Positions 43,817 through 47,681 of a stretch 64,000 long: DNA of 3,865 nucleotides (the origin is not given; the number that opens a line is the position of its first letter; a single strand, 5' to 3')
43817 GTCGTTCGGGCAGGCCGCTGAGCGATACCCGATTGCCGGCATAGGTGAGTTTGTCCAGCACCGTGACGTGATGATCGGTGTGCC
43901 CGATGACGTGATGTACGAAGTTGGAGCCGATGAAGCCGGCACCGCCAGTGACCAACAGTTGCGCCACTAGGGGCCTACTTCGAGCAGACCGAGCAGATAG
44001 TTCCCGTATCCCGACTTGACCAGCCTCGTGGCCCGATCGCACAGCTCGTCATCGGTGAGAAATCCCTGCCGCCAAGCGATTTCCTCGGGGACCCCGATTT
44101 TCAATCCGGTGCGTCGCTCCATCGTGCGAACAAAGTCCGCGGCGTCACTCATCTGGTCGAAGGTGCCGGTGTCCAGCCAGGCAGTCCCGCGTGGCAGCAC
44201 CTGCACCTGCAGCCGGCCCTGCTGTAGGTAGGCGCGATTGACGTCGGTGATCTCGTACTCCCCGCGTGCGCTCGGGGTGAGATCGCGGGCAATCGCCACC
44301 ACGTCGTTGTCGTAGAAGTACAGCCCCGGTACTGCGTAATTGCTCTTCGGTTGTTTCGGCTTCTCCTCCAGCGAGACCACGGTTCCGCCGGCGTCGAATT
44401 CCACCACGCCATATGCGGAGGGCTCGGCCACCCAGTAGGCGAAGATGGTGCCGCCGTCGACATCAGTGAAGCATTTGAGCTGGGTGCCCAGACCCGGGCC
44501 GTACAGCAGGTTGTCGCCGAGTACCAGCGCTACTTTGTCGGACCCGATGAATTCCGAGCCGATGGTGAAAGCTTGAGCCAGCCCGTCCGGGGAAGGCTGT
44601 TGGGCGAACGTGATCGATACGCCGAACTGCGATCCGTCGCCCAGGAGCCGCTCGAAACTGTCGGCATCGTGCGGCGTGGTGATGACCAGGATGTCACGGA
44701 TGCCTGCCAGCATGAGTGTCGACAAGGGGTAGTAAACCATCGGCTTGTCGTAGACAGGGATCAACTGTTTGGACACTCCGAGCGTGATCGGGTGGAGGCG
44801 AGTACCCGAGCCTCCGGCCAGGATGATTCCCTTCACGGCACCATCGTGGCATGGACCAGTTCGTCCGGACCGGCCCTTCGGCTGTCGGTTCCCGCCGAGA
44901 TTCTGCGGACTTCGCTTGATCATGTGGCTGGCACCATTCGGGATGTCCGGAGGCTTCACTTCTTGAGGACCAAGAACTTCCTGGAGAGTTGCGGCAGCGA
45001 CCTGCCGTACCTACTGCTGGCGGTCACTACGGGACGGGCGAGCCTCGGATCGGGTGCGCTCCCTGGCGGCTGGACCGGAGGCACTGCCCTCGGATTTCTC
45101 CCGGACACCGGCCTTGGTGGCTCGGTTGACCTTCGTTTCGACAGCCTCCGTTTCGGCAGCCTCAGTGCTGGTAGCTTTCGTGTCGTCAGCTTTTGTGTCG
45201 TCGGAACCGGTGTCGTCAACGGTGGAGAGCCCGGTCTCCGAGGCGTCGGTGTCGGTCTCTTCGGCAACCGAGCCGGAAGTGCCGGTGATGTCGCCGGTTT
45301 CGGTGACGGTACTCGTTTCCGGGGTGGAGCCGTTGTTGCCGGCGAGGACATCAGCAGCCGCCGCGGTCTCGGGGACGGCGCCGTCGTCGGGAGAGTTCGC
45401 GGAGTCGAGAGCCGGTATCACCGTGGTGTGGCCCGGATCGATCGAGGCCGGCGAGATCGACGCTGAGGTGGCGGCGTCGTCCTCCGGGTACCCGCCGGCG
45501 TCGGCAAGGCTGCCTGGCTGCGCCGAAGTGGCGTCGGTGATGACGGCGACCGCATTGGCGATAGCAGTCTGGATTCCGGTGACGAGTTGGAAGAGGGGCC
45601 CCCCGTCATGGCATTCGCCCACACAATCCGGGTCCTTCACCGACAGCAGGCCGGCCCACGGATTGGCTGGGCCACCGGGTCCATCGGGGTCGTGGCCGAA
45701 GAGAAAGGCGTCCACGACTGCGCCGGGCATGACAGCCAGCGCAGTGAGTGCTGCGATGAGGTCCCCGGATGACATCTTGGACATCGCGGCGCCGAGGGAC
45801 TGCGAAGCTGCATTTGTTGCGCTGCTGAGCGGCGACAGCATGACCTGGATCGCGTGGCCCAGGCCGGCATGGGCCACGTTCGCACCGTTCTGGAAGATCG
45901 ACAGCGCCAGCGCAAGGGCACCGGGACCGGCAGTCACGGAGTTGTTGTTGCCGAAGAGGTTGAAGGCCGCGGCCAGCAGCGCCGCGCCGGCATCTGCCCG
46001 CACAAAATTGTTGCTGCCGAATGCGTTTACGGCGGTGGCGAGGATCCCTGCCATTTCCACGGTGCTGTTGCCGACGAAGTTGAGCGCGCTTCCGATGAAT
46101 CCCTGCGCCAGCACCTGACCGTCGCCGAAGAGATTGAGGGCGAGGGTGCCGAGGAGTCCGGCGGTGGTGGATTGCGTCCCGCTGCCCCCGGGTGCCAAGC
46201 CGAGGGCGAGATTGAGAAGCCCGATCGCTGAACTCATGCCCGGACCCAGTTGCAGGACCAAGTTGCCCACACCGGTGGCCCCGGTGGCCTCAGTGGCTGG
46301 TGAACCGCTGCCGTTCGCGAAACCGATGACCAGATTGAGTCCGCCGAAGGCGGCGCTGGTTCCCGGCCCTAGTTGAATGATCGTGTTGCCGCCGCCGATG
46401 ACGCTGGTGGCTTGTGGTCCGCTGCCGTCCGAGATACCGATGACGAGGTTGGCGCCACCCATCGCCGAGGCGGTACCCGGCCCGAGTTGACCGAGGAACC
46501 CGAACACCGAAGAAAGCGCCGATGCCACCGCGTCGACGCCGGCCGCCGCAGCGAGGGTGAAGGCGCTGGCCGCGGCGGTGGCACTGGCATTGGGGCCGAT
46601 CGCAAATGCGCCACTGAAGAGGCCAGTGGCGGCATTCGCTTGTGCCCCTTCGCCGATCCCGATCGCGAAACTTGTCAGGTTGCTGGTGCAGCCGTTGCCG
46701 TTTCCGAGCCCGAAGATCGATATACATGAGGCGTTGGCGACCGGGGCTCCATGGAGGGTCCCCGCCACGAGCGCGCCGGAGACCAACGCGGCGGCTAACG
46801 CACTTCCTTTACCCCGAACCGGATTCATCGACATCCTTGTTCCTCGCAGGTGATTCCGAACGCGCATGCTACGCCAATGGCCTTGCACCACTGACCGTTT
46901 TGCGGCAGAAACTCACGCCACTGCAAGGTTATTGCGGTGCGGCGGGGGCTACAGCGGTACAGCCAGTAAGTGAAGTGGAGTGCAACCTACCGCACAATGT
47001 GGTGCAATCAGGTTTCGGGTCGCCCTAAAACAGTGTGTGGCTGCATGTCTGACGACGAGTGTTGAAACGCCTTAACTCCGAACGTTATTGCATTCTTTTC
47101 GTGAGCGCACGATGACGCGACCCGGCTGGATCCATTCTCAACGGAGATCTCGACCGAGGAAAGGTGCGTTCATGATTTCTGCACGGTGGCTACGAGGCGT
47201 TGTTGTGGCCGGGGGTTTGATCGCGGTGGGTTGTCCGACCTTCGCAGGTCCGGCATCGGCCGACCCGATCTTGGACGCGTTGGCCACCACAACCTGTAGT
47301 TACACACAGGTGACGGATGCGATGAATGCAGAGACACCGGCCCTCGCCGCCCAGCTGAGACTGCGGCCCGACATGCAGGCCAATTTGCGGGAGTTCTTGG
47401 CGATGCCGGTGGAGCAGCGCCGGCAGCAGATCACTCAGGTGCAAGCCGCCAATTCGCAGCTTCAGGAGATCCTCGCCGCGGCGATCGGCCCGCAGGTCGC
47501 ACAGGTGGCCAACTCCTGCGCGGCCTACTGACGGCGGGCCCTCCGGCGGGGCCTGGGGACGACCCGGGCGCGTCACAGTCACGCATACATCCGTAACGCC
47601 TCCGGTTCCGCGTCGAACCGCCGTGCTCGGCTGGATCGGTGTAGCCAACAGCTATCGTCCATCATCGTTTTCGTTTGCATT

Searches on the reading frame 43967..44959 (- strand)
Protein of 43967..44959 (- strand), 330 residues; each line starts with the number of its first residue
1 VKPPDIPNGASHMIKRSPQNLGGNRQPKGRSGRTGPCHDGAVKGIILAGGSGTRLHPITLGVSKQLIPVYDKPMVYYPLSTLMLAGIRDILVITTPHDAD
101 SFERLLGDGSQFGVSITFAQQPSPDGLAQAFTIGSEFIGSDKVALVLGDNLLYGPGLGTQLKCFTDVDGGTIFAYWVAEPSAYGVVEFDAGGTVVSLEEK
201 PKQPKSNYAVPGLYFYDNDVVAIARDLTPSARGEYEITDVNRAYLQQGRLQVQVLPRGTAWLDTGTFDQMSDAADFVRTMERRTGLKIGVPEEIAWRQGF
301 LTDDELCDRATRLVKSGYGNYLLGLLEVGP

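Call 15: search_protein_families(library=pfam, proteins=[window:43967-44959:-], max_evalue=0.001)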
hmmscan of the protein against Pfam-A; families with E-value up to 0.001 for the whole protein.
window:43967-44959:- (330 aa): 2 families
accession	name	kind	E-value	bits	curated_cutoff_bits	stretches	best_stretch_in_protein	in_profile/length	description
PF00483.29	NTP_transferase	-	8.2e-75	252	21.2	1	43-278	1-243/245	Nucleotidyl transferase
PF12804.13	NTP_transf_3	-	5.8e-09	36.8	27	1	44-159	1-105/160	MobA-like NTP transferase domain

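Call 46: search_protein_families(library=ncbifam, proteins=[window:43967-44959:-], max_evalue=0.01)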
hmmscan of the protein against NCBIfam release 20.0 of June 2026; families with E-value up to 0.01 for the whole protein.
window:43967-44959:- (330 aa): 33 families (the best 25 are shown)
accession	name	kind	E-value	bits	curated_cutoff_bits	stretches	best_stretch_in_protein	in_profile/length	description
TIGR01207.1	rmlA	equivalog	1.4e-140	467.4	360.65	1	43-326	1-285/286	glucose-1-phosphate thymidylyltransferase RfbA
NF012024.0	PRK15480.1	equivalog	4.1e-123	410.2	588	1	42-326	4-289/292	glucose-1-phosphate thymidylyltransferase RfbA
TIGR01208.1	rmlA_long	equivalog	1.5e-56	191.8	320.25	1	43-277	1-234/353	glucose-1-phosphate thymidylyltransferase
TIGR03992.1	Arch_glmU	subfamily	1.4e-41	142.7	292.1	1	43-270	2-220/393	bifunctional sugar-1-phosphate nucleotidylyltransferase/acetyltransferase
NF041313.1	UDPGP_AglF_Halo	equivalog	6.7e-29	101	400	1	43-253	2-210/234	UTP--glucose-1-phosphate uridylyltransferase AglF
NF041173.1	Sug_nt_acttase_Thmprot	equivalog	2.7e-28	99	600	1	43-273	2-223/405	bifunctional sugar-1-phosphate nucleotidylyltransferase/acetyltransferase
NF052502.1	man1P_GTase_Rv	exception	6.5e-27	94.3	440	1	44-286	3-240/352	mannose-1-phosphate guanylyltransferase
TIGR01099.1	galU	equivalog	3e-21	76.2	326.8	2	114-251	94-241/261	UTP--glucose-1-phosphate uridylyltransferase GalU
NF045761.1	NAMPUrTaseMurU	equivalog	8.3e-18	65.1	250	1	43-273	2-223/226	N-acetylmuramate alpha-1-phosphate uridylyltransferase MurU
NF009928.0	PRK13389.1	equivalog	1.3e-12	47.5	548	2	43-95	10-62/302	UTP--glucose-1-phosphate uridylyltransferase GalU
NF010938.0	PRK14358.1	equivalog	9.3e-12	44.2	500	1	43-249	9-215/481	bifunctional N-acetylglucosamine-1-phosphate uridyltransferase/glucosamine-1-phosphate acetyltransferase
NF003670.0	PRK05293.1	equivalog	1.1e-11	44.3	470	2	177-273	157-254/382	glucose-1-phosphate adenylyltransferase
TIGR02091.1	glgC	equivalog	8e-11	41.6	424.9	2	44-107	3-66/364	glucose-1-phosphate adenylyltransferase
NF010935.0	PRK14355.1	equivalog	2.1e-10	39.8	718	1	42-278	4-243/459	bifunctional UDP-N-acetylglucosamine diphosphorylase/glucosamine-1-phosphate N-acetyltransferase GlmU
NF007516.0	PRK10122.1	equivalog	4.4e-10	39.2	534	1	42-95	4-57/297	UTP--glucose-1-phosphate uridylyltransferase GalF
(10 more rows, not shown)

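Call 57: search_solved_structures(query=window:43967-44959:-, max_evalue=1e-60)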
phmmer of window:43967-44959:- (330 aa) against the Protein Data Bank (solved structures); distinct sequences matched with E-value up to 1e-60: 20.
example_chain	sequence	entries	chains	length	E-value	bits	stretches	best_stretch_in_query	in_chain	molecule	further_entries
6b5e_A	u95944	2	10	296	9.7e-143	478.4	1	43-327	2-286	Glucose-1-phosphate thymidylyltransferase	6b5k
1h5s_D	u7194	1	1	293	2.7e-118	398.1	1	43-324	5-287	Glucose-1-phosphate thymidylyltransferase 1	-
1h5r_A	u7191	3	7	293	3.7e-118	397.6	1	43-324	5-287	GLUCOSE-1-PHOSPHATE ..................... | Glucose-1-phosphate thymidylyltransferase 1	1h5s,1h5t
1h5s_A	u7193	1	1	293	3.7e-118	397.6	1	43-324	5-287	Glucose-1-phosphate thymidylyltransferase 1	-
1h5r_B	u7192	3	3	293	5.7e-118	397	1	43-323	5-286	GLUCOSE-1-PHOSPHATE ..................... | Glucose-1-phosphate thymidylyltransferase 1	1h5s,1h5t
5ids_A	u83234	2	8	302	2.2e-116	391.8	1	41-327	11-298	Glucose-1-phosphate thymidylyltransferase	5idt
1iim_A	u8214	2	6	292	4.3e-116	390.8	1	43-326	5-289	glucose-1-phosphate thymidylyltransferase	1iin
3pkp_A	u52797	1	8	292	5.9e-116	390.4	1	43-326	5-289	Glucose-1-phosphate thymidylyltransferase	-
3pkq_A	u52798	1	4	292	5.9e-116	390.4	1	43-326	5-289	Glucose-1-phosphate thymidylyltransferase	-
1mp5_A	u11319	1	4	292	8.1e-116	389.9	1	43-326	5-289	Y177F VARIANT OF S. ENTERICA RmlA BOUND TO UDP-GLUCOSE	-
1mp3_A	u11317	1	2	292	1.1e-115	389.4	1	43-326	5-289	GLUCOSE-1-PHOSPHATE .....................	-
4arw_A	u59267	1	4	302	1.2e-115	389.3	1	43-326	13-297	GLUCOSE-1-PHOSPHATE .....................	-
3zlk_A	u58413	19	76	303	1.8e-115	388.7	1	43-326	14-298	GLUCOSE-1-PHOSPHATE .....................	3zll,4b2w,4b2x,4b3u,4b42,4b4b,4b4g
1fxo_A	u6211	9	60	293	2.5e-115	388.3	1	43-326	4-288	GLUCOSE-1-PHOSPHATE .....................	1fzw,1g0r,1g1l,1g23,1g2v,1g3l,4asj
1mp4_A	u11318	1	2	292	1.5e-114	385.8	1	43-326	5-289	W224H Variant of S. Enterica RmlA Bound to UDP-Glucose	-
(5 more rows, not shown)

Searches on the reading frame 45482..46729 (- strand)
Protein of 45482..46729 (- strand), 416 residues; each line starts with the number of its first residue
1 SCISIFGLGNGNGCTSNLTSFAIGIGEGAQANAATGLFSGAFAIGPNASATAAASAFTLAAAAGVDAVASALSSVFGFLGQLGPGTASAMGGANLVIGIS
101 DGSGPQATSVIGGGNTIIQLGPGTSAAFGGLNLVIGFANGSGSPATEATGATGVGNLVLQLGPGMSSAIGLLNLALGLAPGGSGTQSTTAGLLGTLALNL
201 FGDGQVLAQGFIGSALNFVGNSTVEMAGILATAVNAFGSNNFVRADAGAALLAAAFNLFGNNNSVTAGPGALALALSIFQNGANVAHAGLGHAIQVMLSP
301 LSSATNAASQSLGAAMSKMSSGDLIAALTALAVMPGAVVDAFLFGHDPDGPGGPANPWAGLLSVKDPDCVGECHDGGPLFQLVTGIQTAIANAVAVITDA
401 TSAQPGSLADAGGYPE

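Call 79: predict_structure(protein=window:45482-46729:-)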
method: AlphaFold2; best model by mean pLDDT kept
length: 416 residues; sequences in the alignment: 1
mean_pLDDT: 37.6   pTM: 0.30
mean pLDDT of the five models: 37.6, 37.6, 35.9, 34.4, 33.5
residues with pLDDT >= 90: 0; 70-90: 0; 50-70: 4; < 50: 412
segments of 3 or more residues with pLDDT < 50: 1-94, 96-132, 134-251, 253-398, 400-416
pLDDT, mean of each block of 10 residues (from residue 1): 25 30 31 29 39 34 35 46 40 43 31 35 39 44 29 35 36 39 35 42 39 40 42 41 39 45 36 41 36 39 34 38 42 37 36 33 35 43 47 46 42 32
secondary structure, 60 per line:
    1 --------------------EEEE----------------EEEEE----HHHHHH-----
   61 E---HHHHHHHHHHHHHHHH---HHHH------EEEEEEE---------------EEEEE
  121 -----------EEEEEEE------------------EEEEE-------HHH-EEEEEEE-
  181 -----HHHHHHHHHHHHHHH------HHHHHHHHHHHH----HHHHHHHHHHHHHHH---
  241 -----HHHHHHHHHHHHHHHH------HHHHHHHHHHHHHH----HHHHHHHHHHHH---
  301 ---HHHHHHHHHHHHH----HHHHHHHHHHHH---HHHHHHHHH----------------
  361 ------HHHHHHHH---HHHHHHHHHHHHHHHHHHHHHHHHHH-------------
elements in order: E21-24 E41-45 H50-55 H65-80 H84-87 E94-100 E116-120 E132-138 E157-161 E173-179 H186-200 H207-218 H223-237 H246-261 H268-281 H286-297 H304-316 H321-332 H336-344 H367-374 H378-403

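Call 91: search_protein_representatives(protein=window:45482-46729:-)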
Query: 416 residues. Proteins with E-value up to 0.001 (for the whole library): 164; up to 1e-10: 52; up to 1e-30: 22. The best 150 are listed.
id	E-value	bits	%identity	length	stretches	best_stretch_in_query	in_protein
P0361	3.0e-114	398.7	59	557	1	1-402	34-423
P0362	8.5e-106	370.9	54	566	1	1-411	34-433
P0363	7.8e-83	295.2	57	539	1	1-302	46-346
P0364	7.3e-82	292.0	55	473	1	1-303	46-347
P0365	3.5e-72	260.2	50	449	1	1-357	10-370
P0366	9.3e-56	206.1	48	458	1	1-297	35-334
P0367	1.8e-53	198.6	47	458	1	1-324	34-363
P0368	3.5e-53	197.6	52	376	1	172-412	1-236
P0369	7.1e-51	190.0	46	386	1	1-292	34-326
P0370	6.2e-49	183.6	50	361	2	129-306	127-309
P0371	1.8e-47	178.8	45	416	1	1-330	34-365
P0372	2.0e-43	165.5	49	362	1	1-267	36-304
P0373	2.9e-43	165.0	45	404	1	1-311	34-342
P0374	3.3e-43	164.8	46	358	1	1-315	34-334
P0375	3.0e-40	155.1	56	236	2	1-133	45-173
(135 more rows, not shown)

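Call 94: search_protein_families(library=pfam, alignment_id=A1, max_evalue=0.01)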
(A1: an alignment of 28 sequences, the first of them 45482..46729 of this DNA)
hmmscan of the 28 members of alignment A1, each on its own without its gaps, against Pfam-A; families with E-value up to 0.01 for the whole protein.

A. member 1, window:45482-46729:- (416 aa): 0 families

B. families by the number of members that match (of 28 scanned): 0 families

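Call 99: predict_structure(alignment_id=A1)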
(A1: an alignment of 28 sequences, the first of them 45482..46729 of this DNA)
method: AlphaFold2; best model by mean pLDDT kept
length: 416 residues; sequences in the alignment: 28
mean_pLDDT: 78.8   pTM: 0.68
mean pLDDT of the five models: 78.8, 77.4, 74.1, 69.5, 68.9
residues with pLDDT >= 90: 186; 70-90: 89; 50-70: 105; < 50: 36
segments of 3 or more residues with pLDDT < 50: 298-301, 347-349, 351-356, 386-390, 404-414
pLDDT, mean of each block of 10 residues (from residue 1): 75 88 94 95 96 96 82 93 95 94 69 95 92 89 60 89 75 93 80 91 93 93 94 95 91 91 92 87 86 59 57 67 71 62 53 50 63 59 50 52 48 44
secondary structure, 60 per line:
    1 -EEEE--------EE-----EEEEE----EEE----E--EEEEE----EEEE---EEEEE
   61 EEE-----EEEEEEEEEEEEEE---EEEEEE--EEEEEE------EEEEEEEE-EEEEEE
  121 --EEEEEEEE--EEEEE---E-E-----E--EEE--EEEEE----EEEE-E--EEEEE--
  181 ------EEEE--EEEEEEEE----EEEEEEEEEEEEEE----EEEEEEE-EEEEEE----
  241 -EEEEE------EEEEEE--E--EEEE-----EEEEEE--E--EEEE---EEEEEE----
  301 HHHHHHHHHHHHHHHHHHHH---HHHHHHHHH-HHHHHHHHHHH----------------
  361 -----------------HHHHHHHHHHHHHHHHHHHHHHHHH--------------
elements in order: E2-5 E21-25 E30-32 E40-44 E49-52 E56-63 E69-82 E86-91 E94-99 E106-113 E115-120 E123-130 E133-137 E152-154 E157-161 E166-169 E174-178 E187-190 E193-200 E205-218 E223-229 E231-236 E242-246 E253-258 E264-267 E273-278 E284-287 E291-296 H301-320 H324-332 H334-344 H378-402

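Call 101: fold_search(model_id=the predicted structure, library=pdb)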
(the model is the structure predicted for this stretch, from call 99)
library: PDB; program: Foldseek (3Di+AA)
matches with E <= 10: 19; with E <= 0.001: 0
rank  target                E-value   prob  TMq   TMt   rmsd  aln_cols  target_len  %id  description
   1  8c50_A                9.3e-01  0.15  0.25  0.29  12.9       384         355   12  Pontibacter korlensis curli subunit CsgA (released 2023-06-28)
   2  1rwr                  2.9e+00  0.01  0.13  0.16  14.6       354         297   13  Crystal structure of filamentous hemagglutinin secretion domain (released 2004-04-13)
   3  1hv9_A                3.2e+00  0.04  0.14  0.13  11.7       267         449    9  STRUCTURE OF E. COLI GLMU: ANALYSIS OF PYROPHOSPHORYLASE AND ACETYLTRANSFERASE ACTIVE SITES (released 2001-02-21)
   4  4ac3                  3.4e+00  0.03  0.14  0.13  10.9       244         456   13  S.pneumoniae GlmU in complex with an antibacterial inhibitor (released 2012-02-15)
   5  9a71_B                4.5e+00  0.72  0.10  0.06   2.5        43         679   21  Integrative model of BUK-SYGB by crosslinking MS and deep learning (released 2024-09-18)
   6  1hv9_B                5.8e+00  0.01  0.11  0.10  13.1       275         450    8  STRUCTURE OF E. COLI GLMU: ANALYSIS OF PYROPHOSPHORYLASE AND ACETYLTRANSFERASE ACTIVE SITES (released 2001-02-21)
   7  1qnm_A                6.1e+00  0.15  0.09  0.16  12.3        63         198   21  HUMAN MANGANESE SUPEROXIDE DISMUTASE MUTANT Q143N (released 1998-01-07)
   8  2gds_A                6.1e+00  0.15  0.09  0.16  12.1        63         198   21  Interrupting the Hydrogen Bonding Network at the Active Site of Human Manganese Superoxide Dismutase (released 2006-03-28)
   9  5gxo_A                6.1e+00  0.14  0.08  0.15  12.5        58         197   22  Discovery of a compound that activates SIRT3 to deacetylate Manganese Superoxide Dismutase (released 2017-08-09)
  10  1ap5_A                6.4e+00  0.14  0.08  0.15  12.5        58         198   22  TYR34->PHE MUTANT OF HUMAN MITOCHONDRIAL MANGANESE SUPEROXIDE DISMUTASE (released 1998-01-28)
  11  1msd_A                6.7e+00  0.14  0.08  0.15  11.5        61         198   20  COMPARISON OF THE CRYSTAL STRUCTURES OF GENETICALLY ENGINEERED HUMAN MANGANESE SUPEROXIDE DISMUTASE AND MANGANESE SUPE (released 1993-07-15)
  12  2qkc_A                7.4e+00  0.13  0.08  0.15  12.4        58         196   22  Structural and Kinetic Study of the Differences between Human and E.coli Manganese Superoxide Dismutases (released 2008-07-29)
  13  1em1_A                7.4e+00  0.13  0.08  0.15  12.4        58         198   22  X-RAY CRYSTAL STRUCTURE FOR HUMAN MANGANESE SUPEROXIDE DISMUTASE, Q143A (released 2000-03-24)
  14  1pm9_B                7.4e+00  0.12  0.08  0.15  12.4        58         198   22  CRYSTAL STRUCTURE OF HUMAN MNSOD H30N, Y166F MUTANT (released 2003-12-16)
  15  1ja8_A                7.8e+00  0.12  0.08  0.15  12.4        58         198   22  Kinetic Analysis of Product Inhibition in Human Manganese Superoxide Dismutase (released 2001-06-06)
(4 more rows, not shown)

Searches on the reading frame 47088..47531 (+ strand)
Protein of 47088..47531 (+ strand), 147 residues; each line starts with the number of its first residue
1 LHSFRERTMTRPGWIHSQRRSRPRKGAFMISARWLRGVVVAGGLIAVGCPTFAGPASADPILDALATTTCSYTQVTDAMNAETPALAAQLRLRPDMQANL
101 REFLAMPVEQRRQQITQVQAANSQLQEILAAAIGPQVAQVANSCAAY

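Call 38: search_protein_families(library=pfam, proteins=[window:47088-47531:+], max_evalue=0.001)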
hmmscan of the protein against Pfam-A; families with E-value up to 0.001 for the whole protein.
window:47088-47531:+ (147 aa): 0 families

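Call 46: search_protein_families(library=ncbifam, proteins=[window:47088-47531:+], max_evalue=0.01)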
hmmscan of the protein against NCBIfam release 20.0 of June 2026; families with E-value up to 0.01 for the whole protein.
window:47088-47531:+ (147 aa): 1 family
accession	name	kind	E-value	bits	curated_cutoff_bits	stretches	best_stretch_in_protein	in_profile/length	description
TIGR04529.1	MTB_hemophore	subfamily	3e-15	56.9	32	1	70-147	1-77/77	hemophore-related protein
